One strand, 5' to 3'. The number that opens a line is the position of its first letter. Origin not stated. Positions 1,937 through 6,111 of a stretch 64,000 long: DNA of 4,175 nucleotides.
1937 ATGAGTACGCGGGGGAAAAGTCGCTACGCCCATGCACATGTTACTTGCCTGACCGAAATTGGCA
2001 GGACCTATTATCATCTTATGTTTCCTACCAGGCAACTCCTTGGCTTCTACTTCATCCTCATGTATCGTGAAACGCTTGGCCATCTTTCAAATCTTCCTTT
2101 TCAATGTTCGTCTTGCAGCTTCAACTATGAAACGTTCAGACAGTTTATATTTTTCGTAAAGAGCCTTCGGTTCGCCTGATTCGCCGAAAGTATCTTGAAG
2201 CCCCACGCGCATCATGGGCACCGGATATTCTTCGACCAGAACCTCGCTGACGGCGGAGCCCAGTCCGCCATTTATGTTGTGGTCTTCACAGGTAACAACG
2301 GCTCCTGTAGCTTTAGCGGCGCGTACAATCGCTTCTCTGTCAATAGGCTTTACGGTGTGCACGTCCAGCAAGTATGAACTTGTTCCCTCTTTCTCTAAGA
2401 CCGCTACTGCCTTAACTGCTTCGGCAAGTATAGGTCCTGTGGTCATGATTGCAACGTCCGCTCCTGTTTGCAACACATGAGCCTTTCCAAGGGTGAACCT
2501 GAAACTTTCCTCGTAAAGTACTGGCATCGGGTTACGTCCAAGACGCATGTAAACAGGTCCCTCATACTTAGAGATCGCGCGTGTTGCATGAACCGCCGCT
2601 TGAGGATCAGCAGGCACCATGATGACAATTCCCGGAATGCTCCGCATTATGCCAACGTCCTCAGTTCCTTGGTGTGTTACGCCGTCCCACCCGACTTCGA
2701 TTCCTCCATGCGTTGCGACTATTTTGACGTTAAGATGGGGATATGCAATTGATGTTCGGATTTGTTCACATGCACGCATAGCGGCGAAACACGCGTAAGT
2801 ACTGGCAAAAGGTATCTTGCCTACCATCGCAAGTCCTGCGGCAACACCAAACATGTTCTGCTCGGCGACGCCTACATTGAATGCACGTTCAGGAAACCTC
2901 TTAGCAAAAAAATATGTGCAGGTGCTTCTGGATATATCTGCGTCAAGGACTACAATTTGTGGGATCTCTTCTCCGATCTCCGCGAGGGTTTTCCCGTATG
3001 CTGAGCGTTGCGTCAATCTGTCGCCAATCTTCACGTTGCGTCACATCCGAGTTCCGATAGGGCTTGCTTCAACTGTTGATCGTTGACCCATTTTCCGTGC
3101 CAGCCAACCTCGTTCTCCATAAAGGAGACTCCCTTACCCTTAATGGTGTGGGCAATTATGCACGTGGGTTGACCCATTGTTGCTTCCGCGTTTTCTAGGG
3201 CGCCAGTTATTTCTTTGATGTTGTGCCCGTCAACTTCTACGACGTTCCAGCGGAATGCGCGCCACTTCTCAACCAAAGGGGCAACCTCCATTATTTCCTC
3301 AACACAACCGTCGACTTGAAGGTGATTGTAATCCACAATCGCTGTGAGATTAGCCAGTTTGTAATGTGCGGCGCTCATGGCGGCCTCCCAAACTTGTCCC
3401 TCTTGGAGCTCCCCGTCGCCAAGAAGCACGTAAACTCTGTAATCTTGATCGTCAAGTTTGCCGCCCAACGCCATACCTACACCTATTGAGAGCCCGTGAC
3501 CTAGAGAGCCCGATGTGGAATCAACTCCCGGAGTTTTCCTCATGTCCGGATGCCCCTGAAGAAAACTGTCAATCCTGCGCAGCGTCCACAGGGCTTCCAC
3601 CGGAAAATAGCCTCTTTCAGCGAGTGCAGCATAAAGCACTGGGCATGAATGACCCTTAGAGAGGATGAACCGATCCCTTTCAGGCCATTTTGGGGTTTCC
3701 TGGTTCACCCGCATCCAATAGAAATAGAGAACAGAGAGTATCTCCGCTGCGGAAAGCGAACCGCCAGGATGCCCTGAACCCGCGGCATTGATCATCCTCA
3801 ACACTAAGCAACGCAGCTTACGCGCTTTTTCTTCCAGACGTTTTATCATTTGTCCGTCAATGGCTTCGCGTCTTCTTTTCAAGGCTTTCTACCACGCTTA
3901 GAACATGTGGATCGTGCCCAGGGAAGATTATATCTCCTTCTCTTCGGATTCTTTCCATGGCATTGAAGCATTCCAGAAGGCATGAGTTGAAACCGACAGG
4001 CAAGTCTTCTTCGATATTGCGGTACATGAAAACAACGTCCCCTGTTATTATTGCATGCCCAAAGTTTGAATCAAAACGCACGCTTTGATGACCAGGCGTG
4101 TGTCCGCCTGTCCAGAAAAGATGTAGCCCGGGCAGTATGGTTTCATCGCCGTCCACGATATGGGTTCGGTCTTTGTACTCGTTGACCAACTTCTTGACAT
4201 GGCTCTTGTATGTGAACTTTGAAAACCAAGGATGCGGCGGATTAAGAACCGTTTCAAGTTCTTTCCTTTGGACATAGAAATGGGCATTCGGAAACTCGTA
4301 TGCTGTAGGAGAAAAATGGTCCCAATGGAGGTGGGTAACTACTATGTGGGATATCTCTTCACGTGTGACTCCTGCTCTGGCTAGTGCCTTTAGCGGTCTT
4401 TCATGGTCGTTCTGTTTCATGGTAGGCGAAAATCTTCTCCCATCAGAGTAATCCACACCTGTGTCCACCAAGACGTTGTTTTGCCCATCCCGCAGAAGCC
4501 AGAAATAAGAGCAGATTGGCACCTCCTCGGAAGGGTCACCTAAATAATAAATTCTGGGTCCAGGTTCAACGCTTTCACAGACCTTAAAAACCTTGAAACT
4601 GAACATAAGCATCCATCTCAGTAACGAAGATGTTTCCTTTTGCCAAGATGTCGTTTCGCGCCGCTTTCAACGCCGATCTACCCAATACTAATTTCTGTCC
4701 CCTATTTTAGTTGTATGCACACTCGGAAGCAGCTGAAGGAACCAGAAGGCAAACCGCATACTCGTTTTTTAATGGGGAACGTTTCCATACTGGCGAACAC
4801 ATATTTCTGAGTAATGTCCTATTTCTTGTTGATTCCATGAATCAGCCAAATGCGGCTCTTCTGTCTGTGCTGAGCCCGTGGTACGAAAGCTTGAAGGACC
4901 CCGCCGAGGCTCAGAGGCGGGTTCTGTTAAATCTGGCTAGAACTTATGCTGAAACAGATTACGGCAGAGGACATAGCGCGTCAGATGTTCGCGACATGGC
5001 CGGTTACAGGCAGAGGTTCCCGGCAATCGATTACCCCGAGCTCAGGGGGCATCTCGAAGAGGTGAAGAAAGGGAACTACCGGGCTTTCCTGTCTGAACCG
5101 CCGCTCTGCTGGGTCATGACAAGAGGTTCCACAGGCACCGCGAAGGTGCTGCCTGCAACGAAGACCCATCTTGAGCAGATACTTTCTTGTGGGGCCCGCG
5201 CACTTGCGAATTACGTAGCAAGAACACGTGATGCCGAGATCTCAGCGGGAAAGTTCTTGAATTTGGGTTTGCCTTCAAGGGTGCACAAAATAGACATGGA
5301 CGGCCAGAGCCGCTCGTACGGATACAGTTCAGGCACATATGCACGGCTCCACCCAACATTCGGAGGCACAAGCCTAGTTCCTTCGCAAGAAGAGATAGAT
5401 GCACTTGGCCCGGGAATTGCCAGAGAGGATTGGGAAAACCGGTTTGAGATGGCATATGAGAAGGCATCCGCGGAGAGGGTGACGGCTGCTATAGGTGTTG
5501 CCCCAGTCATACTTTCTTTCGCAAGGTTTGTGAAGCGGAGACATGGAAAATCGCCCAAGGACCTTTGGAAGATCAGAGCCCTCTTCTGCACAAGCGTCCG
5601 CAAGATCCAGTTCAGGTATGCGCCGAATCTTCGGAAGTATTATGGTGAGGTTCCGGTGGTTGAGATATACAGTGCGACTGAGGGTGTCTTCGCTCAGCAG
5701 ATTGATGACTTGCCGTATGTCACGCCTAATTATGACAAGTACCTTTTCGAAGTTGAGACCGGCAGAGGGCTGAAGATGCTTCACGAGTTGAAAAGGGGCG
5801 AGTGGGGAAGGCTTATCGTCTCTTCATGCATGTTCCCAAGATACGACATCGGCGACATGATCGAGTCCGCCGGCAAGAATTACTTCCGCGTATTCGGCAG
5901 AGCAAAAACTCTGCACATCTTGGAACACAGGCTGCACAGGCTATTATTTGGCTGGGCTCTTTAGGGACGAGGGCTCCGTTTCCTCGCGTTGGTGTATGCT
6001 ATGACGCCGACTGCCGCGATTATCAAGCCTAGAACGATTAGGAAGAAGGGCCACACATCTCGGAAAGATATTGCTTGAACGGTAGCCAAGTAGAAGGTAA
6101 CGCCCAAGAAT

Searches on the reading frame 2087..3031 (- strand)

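Call 16: search_protein_families(library=pfam, proteins=[window:2087-3031:-], max_evalue=0.001)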
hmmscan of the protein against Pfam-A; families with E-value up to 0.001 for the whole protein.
window:2087-3031:- (314 aa): 4 families
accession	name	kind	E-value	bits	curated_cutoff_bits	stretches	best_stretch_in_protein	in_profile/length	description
PF02779.29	Transket_pyr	-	1.4e-41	142.5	27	1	7-167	4-170/174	Transketolase, pyrimidine binding domain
PF02780.25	Transketolase_C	-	6.2e-28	97.6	25.9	1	182-299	1-121/124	Transketolase, C-terminal domain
PF17147.9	PFOR_II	-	0.00016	22.4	27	1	191-264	1-74/102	Pyruvate:ferredoxin oxidoreductase core domain II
PF22613.1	Transketolase_C_1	-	0.00058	20.5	27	0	189-297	10-112/113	Transketolase-like TK C-terminal domain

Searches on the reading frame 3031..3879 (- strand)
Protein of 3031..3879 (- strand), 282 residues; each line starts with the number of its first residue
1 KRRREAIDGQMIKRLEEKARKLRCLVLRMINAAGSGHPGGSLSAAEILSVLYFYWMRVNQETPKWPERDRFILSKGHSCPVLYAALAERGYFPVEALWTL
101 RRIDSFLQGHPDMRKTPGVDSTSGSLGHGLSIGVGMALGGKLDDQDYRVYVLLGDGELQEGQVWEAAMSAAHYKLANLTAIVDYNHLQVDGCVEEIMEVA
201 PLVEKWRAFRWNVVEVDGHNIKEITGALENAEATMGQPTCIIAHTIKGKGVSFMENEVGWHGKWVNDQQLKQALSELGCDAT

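Call 16: search_protein_families(library=pfam, proteins=[window:3031-3879:-], max_evalue=0.001)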
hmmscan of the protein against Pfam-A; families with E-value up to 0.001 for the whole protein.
window:3031-3879:- (282 aa): 3 families
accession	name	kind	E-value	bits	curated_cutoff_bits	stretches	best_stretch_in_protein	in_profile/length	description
PF00456.26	Transketolase_N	-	4.4e-59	200.6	22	1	19-280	6-278/334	Transketolase, thiamine diphosphate binding domain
PF13292.11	DXP_synthase_N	-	1.3e-09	38.1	21.2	1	13-192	16-178/274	1-deoxy-D-xylulose-5-phosphate synthase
PF00676.26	E1_dh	-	1.8e-05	24.3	22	1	118-231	95-207/300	Dehydrogenase E1 component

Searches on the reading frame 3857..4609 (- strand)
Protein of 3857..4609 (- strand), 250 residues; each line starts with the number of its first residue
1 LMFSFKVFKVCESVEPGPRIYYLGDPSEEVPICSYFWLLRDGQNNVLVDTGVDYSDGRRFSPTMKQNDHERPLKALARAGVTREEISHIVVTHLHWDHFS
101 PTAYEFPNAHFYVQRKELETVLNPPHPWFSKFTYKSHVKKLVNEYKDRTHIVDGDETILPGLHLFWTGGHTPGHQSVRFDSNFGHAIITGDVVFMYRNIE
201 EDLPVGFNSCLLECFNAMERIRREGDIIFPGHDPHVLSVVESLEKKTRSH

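Call 16: search_protein_families(library=pfam, proteins=[window:3857-4609:-], max_evalue=0.001)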
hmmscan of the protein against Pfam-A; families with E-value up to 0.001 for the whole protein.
window:3857-4609:- (250 aa): 2 families
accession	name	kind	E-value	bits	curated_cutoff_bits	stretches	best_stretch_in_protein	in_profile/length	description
PF00753.33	Lactamase_B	-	6.2e-25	88.7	22.7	1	36-232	8-196/196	Metallo-beta-lactamase superfamily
PF12706.13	Lactamase_B_2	-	4.6e-05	23.5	27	1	44-120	1-69/200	Beta-lactamase superfamily domain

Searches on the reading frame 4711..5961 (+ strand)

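Call 16: search_protein_families(library=pfam, proteins=[window:4711-5961:+], max_evalue=0.001)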
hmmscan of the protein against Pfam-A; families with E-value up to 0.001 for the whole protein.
window:4711-5961:+ (417 aa): 1 family
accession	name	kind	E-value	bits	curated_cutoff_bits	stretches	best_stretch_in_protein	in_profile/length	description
PF03321.19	GH3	-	1e-17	64.8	23.6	1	60-184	8-131/304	GH3 family N-terminal domain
